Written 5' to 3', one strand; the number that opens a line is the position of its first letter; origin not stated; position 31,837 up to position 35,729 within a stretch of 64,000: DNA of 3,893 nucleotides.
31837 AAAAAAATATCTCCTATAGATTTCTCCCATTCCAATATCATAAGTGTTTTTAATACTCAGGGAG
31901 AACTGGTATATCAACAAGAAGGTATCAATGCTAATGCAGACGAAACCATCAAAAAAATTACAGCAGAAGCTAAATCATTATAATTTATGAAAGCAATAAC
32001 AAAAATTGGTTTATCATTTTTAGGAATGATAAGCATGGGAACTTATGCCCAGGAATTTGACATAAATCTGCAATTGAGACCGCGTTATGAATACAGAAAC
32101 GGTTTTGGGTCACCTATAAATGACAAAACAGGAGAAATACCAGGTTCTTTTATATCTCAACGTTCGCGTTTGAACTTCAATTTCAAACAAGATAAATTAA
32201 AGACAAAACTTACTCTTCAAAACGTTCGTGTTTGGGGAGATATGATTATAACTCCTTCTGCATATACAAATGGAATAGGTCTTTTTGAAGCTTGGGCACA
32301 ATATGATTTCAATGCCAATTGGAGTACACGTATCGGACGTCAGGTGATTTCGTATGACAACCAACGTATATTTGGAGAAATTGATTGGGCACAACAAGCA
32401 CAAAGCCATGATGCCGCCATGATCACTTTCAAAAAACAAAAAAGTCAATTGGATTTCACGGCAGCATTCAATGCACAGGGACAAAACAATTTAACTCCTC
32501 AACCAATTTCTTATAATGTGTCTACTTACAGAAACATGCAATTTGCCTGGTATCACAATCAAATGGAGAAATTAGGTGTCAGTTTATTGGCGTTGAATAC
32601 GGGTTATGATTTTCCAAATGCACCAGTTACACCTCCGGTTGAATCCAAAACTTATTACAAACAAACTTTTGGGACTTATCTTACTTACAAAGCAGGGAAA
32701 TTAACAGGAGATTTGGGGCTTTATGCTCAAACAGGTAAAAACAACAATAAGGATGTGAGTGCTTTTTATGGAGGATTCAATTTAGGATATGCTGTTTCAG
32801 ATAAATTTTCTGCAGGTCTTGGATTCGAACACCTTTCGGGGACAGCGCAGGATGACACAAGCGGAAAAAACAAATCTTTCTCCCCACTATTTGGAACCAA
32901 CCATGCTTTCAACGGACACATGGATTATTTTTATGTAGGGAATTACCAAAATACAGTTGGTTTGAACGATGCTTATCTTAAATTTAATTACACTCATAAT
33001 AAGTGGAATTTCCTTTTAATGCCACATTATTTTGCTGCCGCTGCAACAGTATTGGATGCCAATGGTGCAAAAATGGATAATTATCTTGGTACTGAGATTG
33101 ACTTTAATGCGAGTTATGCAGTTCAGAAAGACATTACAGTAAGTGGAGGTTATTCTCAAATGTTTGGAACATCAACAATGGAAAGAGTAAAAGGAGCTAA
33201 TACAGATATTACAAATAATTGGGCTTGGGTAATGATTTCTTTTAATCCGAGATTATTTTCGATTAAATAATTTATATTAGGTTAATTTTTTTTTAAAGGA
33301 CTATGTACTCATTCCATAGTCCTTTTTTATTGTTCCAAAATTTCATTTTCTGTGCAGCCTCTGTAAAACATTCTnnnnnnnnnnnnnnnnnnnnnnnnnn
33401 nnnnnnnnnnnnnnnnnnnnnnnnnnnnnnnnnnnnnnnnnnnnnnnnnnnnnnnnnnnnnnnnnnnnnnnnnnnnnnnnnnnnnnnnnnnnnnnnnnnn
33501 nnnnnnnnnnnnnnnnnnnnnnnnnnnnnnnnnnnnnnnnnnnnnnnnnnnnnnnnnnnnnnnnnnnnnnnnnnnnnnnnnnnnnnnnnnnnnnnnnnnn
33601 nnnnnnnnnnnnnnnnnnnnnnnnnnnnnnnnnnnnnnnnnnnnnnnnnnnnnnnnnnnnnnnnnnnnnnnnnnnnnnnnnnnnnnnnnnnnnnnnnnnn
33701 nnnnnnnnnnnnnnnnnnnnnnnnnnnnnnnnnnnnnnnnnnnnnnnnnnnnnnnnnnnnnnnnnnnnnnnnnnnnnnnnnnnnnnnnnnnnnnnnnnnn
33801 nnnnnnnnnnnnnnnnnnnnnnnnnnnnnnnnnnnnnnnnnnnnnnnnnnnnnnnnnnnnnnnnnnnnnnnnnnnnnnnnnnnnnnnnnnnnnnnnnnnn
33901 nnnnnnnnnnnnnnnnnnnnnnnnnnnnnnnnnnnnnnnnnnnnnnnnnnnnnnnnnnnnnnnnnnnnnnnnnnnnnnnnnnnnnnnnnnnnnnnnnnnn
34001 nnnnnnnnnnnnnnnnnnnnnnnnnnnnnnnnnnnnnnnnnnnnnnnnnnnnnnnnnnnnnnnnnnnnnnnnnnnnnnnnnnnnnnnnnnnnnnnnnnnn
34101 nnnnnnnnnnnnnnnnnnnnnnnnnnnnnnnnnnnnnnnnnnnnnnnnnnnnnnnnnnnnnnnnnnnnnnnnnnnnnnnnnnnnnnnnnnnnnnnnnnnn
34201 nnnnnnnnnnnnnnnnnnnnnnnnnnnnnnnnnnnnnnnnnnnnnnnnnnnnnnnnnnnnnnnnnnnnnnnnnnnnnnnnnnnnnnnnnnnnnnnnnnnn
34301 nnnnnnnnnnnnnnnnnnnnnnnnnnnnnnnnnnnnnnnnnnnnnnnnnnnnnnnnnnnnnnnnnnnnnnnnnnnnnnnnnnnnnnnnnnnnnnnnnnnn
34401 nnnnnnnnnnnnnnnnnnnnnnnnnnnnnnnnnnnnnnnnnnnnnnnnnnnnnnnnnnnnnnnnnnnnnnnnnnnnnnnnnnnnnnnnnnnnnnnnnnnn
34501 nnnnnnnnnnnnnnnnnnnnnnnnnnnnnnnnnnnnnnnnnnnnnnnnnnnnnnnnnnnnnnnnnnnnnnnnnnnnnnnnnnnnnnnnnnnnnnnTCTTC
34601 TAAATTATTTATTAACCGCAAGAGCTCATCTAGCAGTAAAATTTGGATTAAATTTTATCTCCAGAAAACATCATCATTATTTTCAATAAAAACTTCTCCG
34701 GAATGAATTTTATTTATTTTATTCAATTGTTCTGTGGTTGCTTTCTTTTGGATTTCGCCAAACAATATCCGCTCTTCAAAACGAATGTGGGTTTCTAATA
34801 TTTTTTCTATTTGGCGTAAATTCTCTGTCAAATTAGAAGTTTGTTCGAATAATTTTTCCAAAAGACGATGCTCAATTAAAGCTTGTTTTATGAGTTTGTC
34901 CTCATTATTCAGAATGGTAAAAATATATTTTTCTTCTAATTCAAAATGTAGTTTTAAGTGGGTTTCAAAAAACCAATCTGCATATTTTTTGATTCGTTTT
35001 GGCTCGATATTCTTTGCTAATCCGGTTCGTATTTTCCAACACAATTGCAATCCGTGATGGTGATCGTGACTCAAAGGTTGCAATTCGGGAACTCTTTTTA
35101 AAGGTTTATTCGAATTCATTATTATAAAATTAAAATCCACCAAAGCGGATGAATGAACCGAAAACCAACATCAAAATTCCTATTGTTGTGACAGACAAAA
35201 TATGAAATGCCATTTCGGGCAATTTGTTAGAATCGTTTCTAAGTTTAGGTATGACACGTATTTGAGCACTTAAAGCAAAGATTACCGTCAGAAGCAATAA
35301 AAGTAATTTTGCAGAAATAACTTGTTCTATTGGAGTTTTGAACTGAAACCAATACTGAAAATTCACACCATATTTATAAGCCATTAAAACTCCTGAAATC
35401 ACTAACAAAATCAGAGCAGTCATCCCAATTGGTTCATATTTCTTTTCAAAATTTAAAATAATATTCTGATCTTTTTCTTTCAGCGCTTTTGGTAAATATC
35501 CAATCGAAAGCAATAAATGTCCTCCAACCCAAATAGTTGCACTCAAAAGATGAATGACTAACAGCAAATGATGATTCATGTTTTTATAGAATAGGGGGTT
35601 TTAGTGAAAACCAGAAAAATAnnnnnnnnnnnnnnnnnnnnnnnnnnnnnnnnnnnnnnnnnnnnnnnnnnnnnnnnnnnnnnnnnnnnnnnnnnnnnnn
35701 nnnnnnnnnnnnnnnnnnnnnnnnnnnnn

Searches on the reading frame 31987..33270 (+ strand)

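Call 39: search_protein_families(library=pfam, proteins=[window:31987-33270:+], max_evalue=0.001)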
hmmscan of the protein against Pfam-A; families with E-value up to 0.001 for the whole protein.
window:31987-33270:+ (427 aa): 1 family
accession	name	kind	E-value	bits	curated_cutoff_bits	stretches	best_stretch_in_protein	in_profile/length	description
PF13372.12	Alginate_exp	-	2.7e-06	26.9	25.2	1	94-393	73-376/395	Alginate export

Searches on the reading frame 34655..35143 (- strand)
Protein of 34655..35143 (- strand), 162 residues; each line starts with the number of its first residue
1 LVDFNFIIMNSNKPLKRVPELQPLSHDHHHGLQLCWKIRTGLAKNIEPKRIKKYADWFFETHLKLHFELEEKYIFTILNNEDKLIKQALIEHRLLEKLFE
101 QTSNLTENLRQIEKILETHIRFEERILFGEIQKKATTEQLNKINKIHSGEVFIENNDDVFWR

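Call 39: search_protein_families(library=pfam, proteins=[window:34655-35143:-], max_evalue=0.001)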
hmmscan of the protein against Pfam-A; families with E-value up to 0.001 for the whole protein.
window:34655-35143:- (162 aa): 1 family
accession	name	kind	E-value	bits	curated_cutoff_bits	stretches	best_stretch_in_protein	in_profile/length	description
PF01814.28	Hemerythrin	-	1.3e-09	39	25.3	1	24-129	6-125/127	Hemerythrin HHE cation binding domain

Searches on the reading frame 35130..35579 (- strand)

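Call 39: search_protein_families(library=pfam, proteins=[window:35130-35579:-], max_evalue=0.001)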
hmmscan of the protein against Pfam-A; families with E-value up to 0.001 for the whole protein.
window:35130-35579:- (149 aa): 2 families
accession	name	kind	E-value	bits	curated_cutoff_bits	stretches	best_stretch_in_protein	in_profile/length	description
PF05425.18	CopD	-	1.2e-10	42.1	32.1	1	46-141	5-100/105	Copper resistance protein D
PF10027.14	DUF2269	-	0.00026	21.5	28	1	5-82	2-83/150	Predicted integral membrane protein (DUF2269)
